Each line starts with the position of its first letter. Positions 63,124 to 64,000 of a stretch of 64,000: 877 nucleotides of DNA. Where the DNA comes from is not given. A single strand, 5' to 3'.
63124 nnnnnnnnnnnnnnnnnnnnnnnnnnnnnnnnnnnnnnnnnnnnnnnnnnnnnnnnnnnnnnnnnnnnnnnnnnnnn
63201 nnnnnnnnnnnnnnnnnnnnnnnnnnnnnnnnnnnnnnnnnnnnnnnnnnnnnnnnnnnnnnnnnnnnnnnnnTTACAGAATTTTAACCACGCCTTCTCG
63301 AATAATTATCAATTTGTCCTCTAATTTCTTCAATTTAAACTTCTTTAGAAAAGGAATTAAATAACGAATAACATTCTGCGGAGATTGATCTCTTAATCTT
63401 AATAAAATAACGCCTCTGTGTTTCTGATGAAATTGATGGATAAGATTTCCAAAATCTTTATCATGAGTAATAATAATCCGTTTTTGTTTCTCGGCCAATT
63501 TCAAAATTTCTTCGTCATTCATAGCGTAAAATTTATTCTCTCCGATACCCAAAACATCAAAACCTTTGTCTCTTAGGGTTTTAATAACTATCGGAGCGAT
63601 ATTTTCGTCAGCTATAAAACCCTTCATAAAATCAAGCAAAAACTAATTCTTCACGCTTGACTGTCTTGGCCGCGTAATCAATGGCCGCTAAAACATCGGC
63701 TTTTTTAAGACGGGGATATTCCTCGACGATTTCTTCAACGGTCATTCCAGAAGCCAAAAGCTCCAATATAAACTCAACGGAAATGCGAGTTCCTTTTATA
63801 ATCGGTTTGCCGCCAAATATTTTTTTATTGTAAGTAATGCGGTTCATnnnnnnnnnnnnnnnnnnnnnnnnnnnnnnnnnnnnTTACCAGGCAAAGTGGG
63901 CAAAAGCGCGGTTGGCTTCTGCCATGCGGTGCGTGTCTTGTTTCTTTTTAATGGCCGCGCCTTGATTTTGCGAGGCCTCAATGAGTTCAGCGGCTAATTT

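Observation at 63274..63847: DUF433/DUF5615 toxin-antitoxin-like pair wedged between rpsG and fusA in the str operon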

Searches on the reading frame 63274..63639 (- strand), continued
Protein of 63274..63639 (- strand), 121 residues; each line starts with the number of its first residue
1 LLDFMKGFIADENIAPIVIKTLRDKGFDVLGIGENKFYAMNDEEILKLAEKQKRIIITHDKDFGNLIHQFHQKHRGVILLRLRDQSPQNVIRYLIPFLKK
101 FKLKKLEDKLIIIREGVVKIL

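Call 53: search_protein_families(library=padloc, proteins=[window:63274-63627:-], max_evalue=0.01)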
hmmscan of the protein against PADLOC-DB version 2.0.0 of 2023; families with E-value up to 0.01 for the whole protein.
window:63274-63627:- (117 aa): 1 family
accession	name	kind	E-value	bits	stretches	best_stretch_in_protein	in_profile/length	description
PDLC00542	JetB2|JetB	-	0.0014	15.9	1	43-116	298-372/388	DUF2398 domain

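Call 57: predict_structure(alignment_id=A1)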
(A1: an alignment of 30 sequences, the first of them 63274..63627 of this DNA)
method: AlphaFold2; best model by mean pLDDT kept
length: 117 residues; sequences in the alignment: 30
mean_pLDDT: 89.2   pTM: 0.83
mean pLDDT of the five models: 89.2, 88.9, 88.0, 86.9, 86.5
residues with pLDDT >= 90: 74; 70-90: 37; 50-70: 6; < 50: 0
segments of 3 or more residues with pLDDT < 50: none
pLDDT, mean of each block of 10 residues (from residue 1): 91 96 91 76 91 88 74 93 96 92 92 90
secondary structure, 60 per line:
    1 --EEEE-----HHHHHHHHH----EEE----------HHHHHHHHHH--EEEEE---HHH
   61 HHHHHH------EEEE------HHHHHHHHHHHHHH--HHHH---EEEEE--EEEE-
elements in order: E3-6 H12-20 E25-27 H38-47 E50-54 H58-66 E73-76 H83-96 H99-102 E106-110 E113-116

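Call 60: fold_search(model_id=the predicted structure, library=pdb)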
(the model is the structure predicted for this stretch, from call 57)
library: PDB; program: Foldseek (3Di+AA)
matches with E <= 10: 763; with E <= 0.001: 0
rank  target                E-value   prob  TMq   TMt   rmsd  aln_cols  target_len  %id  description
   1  3f6p                  1.6e-02  0.90  0.45  0.44   7.9       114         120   18  Crystal Structure of unphosphorelated receiver domain of YycF (released 2010-03-02)
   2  1uxo                  9.2e-02  0.66  0.37  0.26   5.1        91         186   13  The crystal structure of the ydeN gene product from B. subtilis (released 2004-05-27)
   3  2zwm_A                9.2e-02  0.63  0.46  0.45   7.7       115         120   20  Crystal structure of YycF receiver domain from Bacillus subtilis (released 2009-07-14)
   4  5ed4_E                9.2e-02  0.54  0.39  0.23   5.8        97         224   12  Structure of a PhoP-DNA complex (released 2016-04-27)
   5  3cq5_B                9.8e-02  0.72  0.48  0.18   7.5       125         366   10  Histidinol-phosphate aminotransferase from Corynebacterium glutamicum in complex with PMP (released 2008-07-01)
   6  8bj3_B                9.8e-02  0.57  0.45  0.17   7.2       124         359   14  Crystal structure of Medicago truncatula histidinol-phosphate aminotransferase (HISN6) in complex with histidinol-phos (released 2023-03-22)
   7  3cq4_B                9.8e-02  0.44  0.42  0.17   8.0       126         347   13  Histidinol-phosphate aminotransferase from Corynebacterium glutamicum (released 2008-07-01)
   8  5ed4_F                1.0e-01  0.57  0.39  0.25   4.8        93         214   12  Structure of a PhoP-DNA complex (released 2016-04-27)
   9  8bj1_B                1.1e-01  0.54  0.44  0.17   7.2       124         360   14  Crystal structure of Medicago truncatula histidinol-phosphate aminotransferase (HISN6) in the open state (released 2023-03-22)
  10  5fwx_B                1.2e-01  0.30  0.39  0.15  14.5       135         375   15  Crystal structure of the AMPA receptor GluA2/A4 N-terminal domain heterodimer (released 2016-03-16)
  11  3euc_B                1.3e-01  0.51  0.47  0.18   9.3       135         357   11  Crystal structure of histidinol-phosphate aminotransferase (YP_297314.1) from RALSTONIA EUTROPHA JMP134 at 2.05 A reso (released 2008-11-11)
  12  3cq4_A                1.5e-01  0.38  0.42  0.16   8.0       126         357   13  Histidinol-phosphate aminotransferase from Corynebacterium glutamicum (released 2008-07-01)
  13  7b3n_A                1.6e-01  0.75  0.35  0.25   5.1        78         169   15  AmiP amidase-3 from Thermus parvatiensis (released 2022-06-22)
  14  3cq5_A                1.6e-01  0.60  0.48  0.18   7.5       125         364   10  Histidinol-phosphate aminotransferase from Corynebacterium glutamicum in complex with PMP (released 2008-07-01)
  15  3lte_B                1.7e-01  0.38  0.41  0.40   8.4       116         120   11  CRYSTAL STRUCTURE OF RESPONSE REGULATOR (SIGNAL RECEIVER DOMAIN) FROM Bermanella marisrubri (released 2010-03-31)
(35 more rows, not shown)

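Call 76: search_dna_similar(query=window:63274-63627:-, collection=plasmids, mode=protein, max_rows=8)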
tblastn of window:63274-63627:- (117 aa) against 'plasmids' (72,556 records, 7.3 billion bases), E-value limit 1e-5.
Records with a match: 3; places in all: 3; records where one place covers at least 80% of the query: 0.
Best place of each record, by identity: <60% 3.
By first word of the organism name: Pseudanabaena 1; Crocosphaera 1; Haladaptatus 1.
By predicted mobility (MOB-suite, as given by PLSDB): non-mobilizable 3.
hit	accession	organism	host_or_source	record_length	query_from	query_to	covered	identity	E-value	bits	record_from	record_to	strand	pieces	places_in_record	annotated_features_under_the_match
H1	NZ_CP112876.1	Pseudanabaena galeata CCNP1313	-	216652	4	87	72%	36.9%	9e-8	56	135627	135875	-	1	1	DUF5615 family PIN-like protein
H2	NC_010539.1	Crocosphaera subtropica ATCC 51142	-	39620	4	77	63%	39.2%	8e-6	50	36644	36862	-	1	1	DUF5615 family PIN-like protein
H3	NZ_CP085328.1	Haladaptatus salinisoli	cell culture,saline soil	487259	4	59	48%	39.3%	3e-6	51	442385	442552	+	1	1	DUF5615 family PIN-like protein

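Call 77: search_dna_similar(query=window:63274-63627:-, collection=phages, mode=protein, max_rows=8)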
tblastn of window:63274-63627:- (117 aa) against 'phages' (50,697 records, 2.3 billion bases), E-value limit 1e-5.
No match.

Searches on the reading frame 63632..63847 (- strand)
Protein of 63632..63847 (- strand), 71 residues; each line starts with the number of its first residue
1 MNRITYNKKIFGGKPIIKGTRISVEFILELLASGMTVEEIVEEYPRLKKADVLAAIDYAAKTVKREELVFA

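Call 3: search_protein_families(library=pfam, proteins=[window:63632-63847:-], max_evalue=1)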
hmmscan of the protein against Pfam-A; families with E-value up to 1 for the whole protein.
window:63632-63847:- (71 aa): 2 families
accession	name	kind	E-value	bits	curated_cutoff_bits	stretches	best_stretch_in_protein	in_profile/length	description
PF04255.20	DUF433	-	4.5e-25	87.7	23.6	1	4-59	1-56/56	Protein of unknown function (DUF433)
PF21476.4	PF0610-like_N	-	0.15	12.7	33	1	30-67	9-46/50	PF0610-like, N-terminal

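Call 4: search_protein_families(library=ncbifam, proteins=[window:63632-63847:-], max_evalue=1)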
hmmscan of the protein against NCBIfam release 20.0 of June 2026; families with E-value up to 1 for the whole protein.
window:63632-63847:- (71 aa): 0 families

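Call 11: find_encoding_contigs(protein=window:63632-63847:-, flank=10000, max_places=10)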
Protein window:63632-63847:- (71 aa): 24 contigs read that carry it; 8 places shown.
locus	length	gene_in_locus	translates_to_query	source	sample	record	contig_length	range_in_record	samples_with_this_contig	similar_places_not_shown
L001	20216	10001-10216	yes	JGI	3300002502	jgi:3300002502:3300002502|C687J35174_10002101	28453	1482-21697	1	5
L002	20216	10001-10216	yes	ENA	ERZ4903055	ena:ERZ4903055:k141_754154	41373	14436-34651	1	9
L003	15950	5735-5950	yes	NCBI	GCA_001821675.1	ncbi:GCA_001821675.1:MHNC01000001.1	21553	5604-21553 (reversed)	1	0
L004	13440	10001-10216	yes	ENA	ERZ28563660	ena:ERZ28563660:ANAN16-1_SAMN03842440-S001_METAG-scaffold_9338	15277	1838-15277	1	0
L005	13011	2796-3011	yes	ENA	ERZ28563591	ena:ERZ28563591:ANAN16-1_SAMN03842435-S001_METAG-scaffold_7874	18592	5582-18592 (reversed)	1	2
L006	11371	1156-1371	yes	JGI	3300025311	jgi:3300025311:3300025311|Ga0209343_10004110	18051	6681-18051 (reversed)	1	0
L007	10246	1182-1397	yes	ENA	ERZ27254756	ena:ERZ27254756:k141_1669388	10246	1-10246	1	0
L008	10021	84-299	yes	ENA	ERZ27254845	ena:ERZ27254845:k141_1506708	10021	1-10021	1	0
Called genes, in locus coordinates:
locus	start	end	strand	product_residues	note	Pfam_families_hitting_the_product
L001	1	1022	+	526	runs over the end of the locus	PF01522:Polysacc_deac_1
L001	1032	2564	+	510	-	PF13231:PMT_2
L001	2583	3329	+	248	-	PF00483:NTP_transferase, PF01128:IspD (weak), PF12804:NTP_transf_3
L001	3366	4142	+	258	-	PF00535:Glycos_transf_2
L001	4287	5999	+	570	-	PF14716:HHH_8, PF14520:HHH_5 (weak), PF14791:DNA_pol_B_thumb, PF01876:RNase_P_p30 (weak), PF02811:PHP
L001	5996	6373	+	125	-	PF04892:VanZ-LLP1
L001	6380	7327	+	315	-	PF11104:PilM_2, PF05134:T2SSL (weak), PF11104:PilM_2 (weak)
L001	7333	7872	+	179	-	PF05137:PilN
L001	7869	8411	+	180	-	-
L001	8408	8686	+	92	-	-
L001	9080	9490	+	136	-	PF00164:Ribosom_S12_S23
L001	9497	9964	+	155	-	PF00177:Ribosomal_S7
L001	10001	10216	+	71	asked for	PF04255:DUF433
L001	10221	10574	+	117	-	PF01927:Mut7-C (weak), PF18478:PIN_10 (weak), PF18480:DUF5615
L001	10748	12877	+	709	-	PF00009:GTP_EFTU, PF22042:EF-G_D2, PF03144:GTP_EFTU_D2, PF14492:EFG_III, PF03764:EFG_IV, PF00679:EFG_C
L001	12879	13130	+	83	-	-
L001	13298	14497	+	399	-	PF00009:GTP_EFTU, PF03144:GTP_EFTU_D2, PF03143:GTP_EFTU_D3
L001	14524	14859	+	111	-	PF00338:Ribosomal_S10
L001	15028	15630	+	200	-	PF00297:Ribosomal_L3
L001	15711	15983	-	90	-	-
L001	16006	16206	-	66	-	-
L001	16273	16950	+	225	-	PF00573:Ribosomal_L4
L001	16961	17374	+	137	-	PF00276:Ribosomal_L23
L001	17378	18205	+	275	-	PF00181:Ribosomal_L2_N, PF03947:Ribosomal_L2_C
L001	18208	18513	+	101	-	PF00203:Ribosomal_S19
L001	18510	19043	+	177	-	PF00237:Ribosomal_L22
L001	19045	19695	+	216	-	PF07650:KH_2, PF00189:Ribosomal_S3_C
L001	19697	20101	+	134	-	PF00252:Ribosomal_L16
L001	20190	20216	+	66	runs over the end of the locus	PF00831:Ribosomal_L29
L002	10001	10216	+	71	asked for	PF04255:DUF433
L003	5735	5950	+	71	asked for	PF04255:DUF433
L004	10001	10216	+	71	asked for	PF04255:DUF433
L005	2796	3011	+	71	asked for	PF04255:DUF433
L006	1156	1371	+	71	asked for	PF04255:DUF433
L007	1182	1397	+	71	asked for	PF04255:DUF433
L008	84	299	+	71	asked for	PF04255:DUF433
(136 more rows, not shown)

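Call 35: search_solved_structures(query=window:63632-63847:-, max_evalue=1, show_alignments=1)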
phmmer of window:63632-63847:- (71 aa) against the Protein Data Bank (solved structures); distinct sequences matched with E-value up to 1: 5.
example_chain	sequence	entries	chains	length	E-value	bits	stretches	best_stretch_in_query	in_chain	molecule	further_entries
2ga1_A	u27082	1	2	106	0.096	16.5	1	4-60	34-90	Protein of unknown function DUF433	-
2jps_A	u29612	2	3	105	0.33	14.8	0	17-47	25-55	Nuclear polyadenylated RNA-binding protein NAB2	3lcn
2v75_A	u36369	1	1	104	0.42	14.5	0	17-47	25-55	NUCLEAR POLYADENYLATED RNA-BINDING PROTEIN NAB2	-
4r81_A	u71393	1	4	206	0.88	13.5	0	33-56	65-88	NADH dehydrogenase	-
5e4r_A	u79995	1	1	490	0.95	13.4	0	13-46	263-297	Ketol-acid reductoisomerase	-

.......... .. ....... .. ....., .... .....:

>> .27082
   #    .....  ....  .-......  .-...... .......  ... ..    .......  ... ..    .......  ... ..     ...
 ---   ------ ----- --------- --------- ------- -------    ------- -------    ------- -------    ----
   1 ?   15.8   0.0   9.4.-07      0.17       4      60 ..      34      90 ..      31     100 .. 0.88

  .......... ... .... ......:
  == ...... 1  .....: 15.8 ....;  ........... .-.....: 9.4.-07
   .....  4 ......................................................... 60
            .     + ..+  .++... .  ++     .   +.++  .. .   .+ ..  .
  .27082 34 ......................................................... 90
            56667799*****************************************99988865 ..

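Call 46: find_homologous_proteins(query=L001:9497-9961:+, max_evalue=1e-40)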
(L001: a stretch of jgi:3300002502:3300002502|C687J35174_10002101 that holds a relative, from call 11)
Query L001:9497-9961:+ (155 aa): 7824 proteins with E <= 1e-40 among 8000 candidates; the best 120 are listed.
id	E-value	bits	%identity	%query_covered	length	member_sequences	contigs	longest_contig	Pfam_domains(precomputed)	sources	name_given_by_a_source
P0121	4.2e-93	327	100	100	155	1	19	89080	PF00177.28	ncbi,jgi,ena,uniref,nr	ncbi:MAG: 30S ribosomal protein S7 [Candidatus Portnoybacteria bacterium RIFCSPLOWO2_01_FULL_43_11]|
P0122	1.6e-87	309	94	100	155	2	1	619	PF00177.28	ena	-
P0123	2.5e-86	305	92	100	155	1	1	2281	PF00177.28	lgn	-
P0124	2.6e-81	289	85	100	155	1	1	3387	PF00177.28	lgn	-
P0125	2.7e-80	286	85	100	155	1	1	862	PF00177.28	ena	-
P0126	5.0e-79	282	84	100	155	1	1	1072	PF00177.28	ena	-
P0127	5.7e-78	278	99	86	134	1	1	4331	PF00177.28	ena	-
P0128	3.3e-75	269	82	100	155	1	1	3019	PF00177.28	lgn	-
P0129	1.8e-74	267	95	86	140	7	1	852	PF00177.28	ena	-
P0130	2.9e-74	266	77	100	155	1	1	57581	PF00177.28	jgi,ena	-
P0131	3.7e-74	266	80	100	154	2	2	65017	PF00177.28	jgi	jgi:small subunit ribosomal protein S7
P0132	5.7e-74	265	81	100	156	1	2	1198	PF00177.28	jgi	jgi:small subunit ribosomal protein S7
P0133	1.2e-73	264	76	100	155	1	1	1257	PF00177.28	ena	-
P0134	2.6e-73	263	79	100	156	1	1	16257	PF00177.28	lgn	-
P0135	1.0e-72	261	77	100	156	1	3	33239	PF00177.28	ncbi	-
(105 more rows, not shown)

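Call 47: find_encoding_contigs(protein=P0123, flank=4000, max_places=2)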
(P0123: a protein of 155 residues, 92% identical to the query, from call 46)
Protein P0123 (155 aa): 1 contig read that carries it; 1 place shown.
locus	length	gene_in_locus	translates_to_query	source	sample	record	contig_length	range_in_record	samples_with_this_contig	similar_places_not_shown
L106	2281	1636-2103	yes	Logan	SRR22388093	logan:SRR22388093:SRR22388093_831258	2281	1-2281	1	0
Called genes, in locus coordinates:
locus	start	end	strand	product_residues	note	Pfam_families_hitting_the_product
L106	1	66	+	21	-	?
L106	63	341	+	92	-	-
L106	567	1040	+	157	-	-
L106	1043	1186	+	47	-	-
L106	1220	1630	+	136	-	PF00164:Ribosom_S12_S23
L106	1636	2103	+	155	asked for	PF00177:Ribosomal_S7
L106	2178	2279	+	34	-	?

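Call 48: find_encoding_contigs(protein=P0124, flank=4000, max_places=2)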
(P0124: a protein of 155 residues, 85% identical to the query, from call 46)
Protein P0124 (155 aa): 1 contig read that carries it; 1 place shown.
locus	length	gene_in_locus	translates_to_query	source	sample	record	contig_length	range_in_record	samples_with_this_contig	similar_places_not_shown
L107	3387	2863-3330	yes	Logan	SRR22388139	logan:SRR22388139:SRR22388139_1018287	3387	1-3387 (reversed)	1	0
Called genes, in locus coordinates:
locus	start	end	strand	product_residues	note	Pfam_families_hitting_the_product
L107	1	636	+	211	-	?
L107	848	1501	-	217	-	PF01509:TruB_N, PF16198:TruB_C_2 (weak)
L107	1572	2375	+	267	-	PF21088:MS_channel_1st, PF00924:MS_channel_2nd, PF21082:MS_channel_3rd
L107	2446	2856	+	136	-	PF00164:Ribosom_S12_S23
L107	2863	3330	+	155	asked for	PF00177:Ribosomal_S7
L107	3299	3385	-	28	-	?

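Call 49: find_encoding_contigs(protein=P0128, flank=4000, max_places=2)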
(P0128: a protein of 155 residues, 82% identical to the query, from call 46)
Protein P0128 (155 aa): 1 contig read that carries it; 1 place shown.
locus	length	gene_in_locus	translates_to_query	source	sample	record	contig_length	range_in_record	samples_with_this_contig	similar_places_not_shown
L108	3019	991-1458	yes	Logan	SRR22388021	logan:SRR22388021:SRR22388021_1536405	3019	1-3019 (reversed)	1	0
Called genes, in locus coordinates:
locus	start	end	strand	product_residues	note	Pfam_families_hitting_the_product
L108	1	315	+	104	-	?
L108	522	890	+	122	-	PF00164:Ribosom_S12_S23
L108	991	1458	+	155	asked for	PF00177:Ribosomal_S7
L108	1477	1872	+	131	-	PF05168:HEPN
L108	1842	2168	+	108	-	PF22600:MTPAP-like_central (weak), PF18765:Polbeta, PF01909:NTP_transf_2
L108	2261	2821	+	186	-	PF00293:NUDIX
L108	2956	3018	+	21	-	?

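Call 50: find_encoding_contigs(protein=P0131, flank=4000, max_places=2)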
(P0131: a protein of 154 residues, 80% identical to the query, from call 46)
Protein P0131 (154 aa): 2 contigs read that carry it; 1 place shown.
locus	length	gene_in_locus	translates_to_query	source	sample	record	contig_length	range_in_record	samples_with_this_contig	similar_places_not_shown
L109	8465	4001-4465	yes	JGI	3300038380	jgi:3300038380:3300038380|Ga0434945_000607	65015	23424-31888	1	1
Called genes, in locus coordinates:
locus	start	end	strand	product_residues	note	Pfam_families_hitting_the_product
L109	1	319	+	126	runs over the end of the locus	PF04892:VanZ-LLP1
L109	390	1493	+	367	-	PF11104:PilM_2, PF06723:MreB_Mbl (weak), PF14450:FtsA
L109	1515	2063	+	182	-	PF05137:PilN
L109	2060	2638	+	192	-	-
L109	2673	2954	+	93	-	-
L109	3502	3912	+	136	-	PF00164:Ribosom_S12_S23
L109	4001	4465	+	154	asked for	PF00177:Ribosomal_S7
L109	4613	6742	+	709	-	PF00009:GTP_EFTU, PF22042:EF-G_D2, PF03144:GTP_EFTU_D2, PF14492:EFG_III, PF16658:RF3_C (weak), PF03764:EFG_IV, PF00679:EFG_C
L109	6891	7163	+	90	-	-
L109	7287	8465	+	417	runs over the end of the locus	PF00009:GTP_EFTU, PF03144:GTP_EFTU_D2, PF03143:GTP_EFTU_D3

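Call 53: search_protein_families(library=padloc, proteins=[window:63632-63847:-], max_evalue=0.01)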
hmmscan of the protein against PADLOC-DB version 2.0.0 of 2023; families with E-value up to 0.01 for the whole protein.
window:63632-63847:- (71 aa): 0 families

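Call 69: find_encoding_contigs(protein=P0126, flank=2000, max_places=2)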
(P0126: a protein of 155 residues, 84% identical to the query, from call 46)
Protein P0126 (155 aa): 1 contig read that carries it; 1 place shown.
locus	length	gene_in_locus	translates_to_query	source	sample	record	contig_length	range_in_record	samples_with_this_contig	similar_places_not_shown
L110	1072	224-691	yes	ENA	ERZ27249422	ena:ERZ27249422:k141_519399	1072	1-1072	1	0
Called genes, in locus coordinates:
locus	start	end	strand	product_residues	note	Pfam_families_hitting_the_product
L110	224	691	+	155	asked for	PF00177:Ribosomal_S7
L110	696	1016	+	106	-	PF01588:tRNA_bind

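Call 70: find_encoding_contigs(protein=P0125, flank=2000, max_places=2)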
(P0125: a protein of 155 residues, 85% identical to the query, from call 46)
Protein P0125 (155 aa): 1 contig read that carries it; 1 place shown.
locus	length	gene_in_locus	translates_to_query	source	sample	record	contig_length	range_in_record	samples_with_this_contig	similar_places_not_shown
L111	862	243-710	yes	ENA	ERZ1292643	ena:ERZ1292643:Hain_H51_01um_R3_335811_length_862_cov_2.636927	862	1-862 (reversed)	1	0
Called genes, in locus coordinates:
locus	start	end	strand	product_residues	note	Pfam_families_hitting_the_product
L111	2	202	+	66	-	?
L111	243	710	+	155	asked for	PF00177:Ribosomal_S7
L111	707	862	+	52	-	?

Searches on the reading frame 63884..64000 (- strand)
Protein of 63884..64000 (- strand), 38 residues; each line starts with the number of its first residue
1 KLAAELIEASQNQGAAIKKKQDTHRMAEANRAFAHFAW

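Call 3: search_protein_families(library=pfam, proteins=[window:63884-64000:-], max_evalue=1)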
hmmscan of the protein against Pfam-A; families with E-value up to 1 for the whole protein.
window:63884-64000:- (38 aa): 1 family
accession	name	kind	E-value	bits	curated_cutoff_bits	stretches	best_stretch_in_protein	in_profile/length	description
PF00177.27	Ribosomal_S7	-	1.1e-11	44.9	24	1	1-31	118-148/148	Ribosomal protein S7p/S5e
